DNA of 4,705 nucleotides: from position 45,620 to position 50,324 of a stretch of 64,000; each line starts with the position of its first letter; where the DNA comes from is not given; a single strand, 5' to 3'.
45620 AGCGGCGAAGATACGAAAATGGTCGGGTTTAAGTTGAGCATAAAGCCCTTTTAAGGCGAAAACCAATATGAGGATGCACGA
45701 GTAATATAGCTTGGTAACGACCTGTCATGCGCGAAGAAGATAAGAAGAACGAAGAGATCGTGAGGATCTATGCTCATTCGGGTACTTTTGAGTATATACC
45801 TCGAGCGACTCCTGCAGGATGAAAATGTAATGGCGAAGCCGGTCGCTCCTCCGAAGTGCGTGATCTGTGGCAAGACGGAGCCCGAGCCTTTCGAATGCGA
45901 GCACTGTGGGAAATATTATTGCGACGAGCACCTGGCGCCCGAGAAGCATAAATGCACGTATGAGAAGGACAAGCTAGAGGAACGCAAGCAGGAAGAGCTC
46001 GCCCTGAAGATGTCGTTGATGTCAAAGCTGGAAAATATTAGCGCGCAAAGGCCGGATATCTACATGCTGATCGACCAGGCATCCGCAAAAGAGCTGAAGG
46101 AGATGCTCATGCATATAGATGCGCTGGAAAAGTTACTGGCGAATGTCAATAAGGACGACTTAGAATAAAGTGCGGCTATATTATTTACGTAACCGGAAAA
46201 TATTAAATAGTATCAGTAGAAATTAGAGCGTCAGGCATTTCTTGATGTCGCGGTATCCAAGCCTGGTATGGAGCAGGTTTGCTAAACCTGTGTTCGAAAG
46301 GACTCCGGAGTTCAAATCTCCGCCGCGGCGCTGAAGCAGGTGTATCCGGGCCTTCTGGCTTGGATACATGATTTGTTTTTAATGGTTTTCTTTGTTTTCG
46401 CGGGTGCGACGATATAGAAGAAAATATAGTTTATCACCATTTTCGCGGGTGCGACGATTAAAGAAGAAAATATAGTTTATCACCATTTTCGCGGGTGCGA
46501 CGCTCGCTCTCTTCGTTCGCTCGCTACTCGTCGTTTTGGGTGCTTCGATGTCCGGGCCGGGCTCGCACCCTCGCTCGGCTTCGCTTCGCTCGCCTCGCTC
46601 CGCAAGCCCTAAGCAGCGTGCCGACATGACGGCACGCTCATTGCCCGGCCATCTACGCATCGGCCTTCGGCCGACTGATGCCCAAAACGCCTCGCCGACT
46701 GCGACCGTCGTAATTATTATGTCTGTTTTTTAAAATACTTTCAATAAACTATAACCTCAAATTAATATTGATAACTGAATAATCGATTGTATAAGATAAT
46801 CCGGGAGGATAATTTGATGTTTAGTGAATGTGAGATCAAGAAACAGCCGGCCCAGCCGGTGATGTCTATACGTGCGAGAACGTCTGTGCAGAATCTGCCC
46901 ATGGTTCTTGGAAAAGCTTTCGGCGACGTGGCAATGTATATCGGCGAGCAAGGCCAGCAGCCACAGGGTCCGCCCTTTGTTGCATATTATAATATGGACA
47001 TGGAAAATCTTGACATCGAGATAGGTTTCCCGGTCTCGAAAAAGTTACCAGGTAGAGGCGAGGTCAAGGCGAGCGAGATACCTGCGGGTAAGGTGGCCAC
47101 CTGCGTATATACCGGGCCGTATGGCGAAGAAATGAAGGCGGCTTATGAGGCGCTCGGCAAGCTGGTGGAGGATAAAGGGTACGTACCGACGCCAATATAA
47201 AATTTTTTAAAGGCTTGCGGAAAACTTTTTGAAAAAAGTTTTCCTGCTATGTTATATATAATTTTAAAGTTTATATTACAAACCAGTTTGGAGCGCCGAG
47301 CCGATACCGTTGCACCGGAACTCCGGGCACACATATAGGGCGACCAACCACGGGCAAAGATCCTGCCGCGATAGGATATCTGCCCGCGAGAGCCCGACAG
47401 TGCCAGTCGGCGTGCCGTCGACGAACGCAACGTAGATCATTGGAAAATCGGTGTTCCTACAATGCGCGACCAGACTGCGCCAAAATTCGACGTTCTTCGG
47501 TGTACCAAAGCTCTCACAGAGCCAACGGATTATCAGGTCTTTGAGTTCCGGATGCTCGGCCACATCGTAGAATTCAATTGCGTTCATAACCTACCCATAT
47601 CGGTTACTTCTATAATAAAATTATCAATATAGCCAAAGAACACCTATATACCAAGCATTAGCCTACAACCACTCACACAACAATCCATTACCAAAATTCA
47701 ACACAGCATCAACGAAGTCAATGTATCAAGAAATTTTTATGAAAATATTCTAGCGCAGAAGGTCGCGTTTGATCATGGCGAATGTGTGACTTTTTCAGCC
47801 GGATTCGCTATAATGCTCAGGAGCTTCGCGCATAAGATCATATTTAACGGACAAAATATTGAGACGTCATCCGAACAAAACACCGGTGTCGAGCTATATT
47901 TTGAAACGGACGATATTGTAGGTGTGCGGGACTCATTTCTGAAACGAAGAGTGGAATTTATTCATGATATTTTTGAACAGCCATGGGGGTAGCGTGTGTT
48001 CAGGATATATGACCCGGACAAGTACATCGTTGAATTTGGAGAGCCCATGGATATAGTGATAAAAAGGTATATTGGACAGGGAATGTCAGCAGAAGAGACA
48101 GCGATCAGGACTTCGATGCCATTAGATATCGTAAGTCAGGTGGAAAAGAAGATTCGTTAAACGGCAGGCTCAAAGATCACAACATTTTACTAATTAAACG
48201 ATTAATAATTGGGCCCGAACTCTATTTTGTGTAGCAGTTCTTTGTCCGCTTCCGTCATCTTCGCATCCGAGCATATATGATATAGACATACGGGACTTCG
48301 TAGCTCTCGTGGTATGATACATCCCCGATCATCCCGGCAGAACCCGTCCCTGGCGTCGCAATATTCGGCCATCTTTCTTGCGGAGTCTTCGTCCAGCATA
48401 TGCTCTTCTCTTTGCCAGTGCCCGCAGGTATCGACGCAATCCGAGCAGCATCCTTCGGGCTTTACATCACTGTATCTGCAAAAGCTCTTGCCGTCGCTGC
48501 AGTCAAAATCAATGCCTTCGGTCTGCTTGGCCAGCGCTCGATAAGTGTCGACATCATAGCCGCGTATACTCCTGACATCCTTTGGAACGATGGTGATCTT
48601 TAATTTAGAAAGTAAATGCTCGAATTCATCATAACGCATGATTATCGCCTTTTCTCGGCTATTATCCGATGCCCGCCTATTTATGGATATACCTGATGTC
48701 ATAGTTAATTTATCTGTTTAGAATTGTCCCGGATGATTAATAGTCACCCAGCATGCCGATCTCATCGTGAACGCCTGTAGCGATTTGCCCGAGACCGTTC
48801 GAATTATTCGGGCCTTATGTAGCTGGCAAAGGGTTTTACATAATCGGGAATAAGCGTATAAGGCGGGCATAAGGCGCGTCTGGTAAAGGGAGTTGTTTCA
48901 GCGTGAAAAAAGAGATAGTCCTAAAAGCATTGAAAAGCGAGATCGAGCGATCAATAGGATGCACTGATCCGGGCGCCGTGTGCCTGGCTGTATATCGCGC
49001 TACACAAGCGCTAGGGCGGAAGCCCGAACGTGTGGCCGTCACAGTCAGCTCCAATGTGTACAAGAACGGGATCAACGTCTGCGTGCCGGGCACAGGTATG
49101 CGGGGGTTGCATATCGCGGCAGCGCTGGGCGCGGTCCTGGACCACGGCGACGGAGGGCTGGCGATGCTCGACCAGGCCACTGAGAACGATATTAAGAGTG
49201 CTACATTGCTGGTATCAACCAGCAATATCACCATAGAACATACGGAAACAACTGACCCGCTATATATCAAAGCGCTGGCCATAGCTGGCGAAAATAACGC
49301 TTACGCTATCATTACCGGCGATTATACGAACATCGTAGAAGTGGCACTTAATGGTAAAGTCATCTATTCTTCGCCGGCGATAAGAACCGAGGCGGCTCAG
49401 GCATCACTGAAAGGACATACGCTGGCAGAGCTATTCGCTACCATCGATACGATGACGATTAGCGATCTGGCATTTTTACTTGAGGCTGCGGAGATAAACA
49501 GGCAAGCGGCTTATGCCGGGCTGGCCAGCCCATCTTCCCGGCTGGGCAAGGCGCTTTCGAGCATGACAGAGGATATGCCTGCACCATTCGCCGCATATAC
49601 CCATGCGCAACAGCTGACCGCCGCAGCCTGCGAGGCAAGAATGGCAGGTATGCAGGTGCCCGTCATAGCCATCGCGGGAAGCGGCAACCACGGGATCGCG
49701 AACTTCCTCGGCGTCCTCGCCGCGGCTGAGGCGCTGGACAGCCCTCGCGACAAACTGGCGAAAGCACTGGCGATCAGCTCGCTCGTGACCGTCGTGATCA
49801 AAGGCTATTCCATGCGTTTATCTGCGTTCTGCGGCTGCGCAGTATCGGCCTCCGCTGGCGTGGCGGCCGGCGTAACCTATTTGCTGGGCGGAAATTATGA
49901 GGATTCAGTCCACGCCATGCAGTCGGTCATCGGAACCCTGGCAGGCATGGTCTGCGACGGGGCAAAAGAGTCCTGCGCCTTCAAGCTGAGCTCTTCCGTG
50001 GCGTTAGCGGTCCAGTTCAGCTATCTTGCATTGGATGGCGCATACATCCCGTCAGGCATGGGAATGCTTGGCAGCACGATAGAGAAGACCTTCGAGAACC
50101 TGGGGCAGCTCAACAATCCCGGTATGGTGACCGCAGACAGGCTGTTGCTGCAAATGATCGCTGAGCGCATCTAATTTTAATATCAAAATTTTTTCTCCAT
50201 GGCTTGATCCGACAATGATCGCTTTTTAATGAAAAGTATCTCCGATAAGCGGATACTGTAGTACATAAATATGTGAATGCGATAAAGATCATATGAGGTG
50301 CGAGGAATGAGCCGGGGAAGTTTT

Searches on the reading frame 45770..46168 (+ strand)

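Call 102: search_protein_families(library=pfam, proteins=[window:45770-46168:+], max_evalue=0.01)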
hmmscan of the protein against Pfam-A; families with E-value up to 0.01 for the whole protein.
window:45770-46168:+ (132 aa): 2 families
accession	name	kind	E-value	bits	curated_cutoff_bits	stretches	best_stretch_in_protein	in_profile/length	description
PF01428.23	zf-AN1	-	4.6e-08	33.5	27.9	1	32-66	5-39/40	AN1-like Zinc finger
PF04236.20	Transp_Tc5_C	-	0.0051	17.6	27.4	1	23-62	23-63/63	Tc5 transposase C-terminal domain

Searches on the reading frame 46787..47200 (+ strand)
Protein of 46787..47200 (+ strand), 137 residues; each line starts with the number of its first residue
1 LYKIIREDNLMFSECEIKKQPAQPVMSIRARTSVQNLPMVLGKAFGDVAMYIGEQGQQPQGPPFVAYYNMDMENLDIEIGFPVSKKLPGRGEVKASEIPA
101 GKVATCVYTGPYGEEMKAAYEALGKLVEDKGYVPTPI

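Call 102: search_protein_families(library=pfam, proteins=[window:46787-47200:+], max_evalue=0.01)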
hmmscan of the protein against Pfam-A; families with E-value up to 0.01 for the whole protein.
window:46787-47200:+ (137 aa): 2 families
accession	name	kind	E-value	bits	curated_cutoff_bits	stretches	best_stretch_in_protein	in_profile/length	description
PF06445.20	GyrI-like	-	1.1e-14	55.4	26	1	14-132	2-123/155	GyrI-like small molecule binding domain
PF14526.11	Cass2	-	0.0002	22.1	27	1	17-134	2-125/150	Integron-associated effector binding protein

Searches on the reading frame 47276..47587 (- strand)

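Call 102: search_protein_families(library=pfam, proteins=[window:47276-47587:-], max_evalue=0.01)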
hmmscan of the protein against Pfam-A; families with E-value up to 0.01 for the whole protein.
window:47276-47587:- (103 aa): 2 families
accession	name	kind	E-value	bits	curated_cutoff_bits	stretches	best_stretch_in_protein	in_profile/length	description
PF00583.31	Acetyltransf_1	-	4.2e-07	30.7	20.7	1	19-99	4-80/116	Acetyltransferase (GNAT) family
PF13508.13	Acetyltransf_7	-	9.7e-05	23.1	27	1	51-99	5-49/84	Acetyltransferase (GNAT) domain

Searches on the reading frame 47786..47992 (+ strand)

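Call 102: search_protein_families(library=pfam, proteins=[window:47786-47992:+], max_evalue=0.01)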
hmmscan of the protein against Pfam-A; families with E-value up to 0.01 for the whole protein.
window:47786-47992:+ (68 aa): 1 family
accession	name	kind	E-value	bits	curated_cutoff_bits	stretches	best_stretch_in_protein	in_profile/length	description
PF12681.13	Glyoxalase_2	-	1.2e-07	32.1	30.1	1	2-68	35-97/118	Glyoxalase-like domain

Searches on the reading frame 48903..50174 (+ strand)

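Call 46: search_protein_families(library=pfam, proteins=[window:48903-50174:+], max_evalue=0.00001)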
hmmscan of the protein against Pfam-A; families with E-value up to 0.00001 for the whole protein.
window:48903-50174:+ (423 aa): 1 family
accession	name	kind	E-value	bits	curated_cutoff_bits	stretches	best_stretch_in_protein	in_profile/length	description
PF03313.21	SDH_alpha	-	2.5e-46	158.9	26.4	1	170-416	22-259/260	Serine dehydratase alpha chain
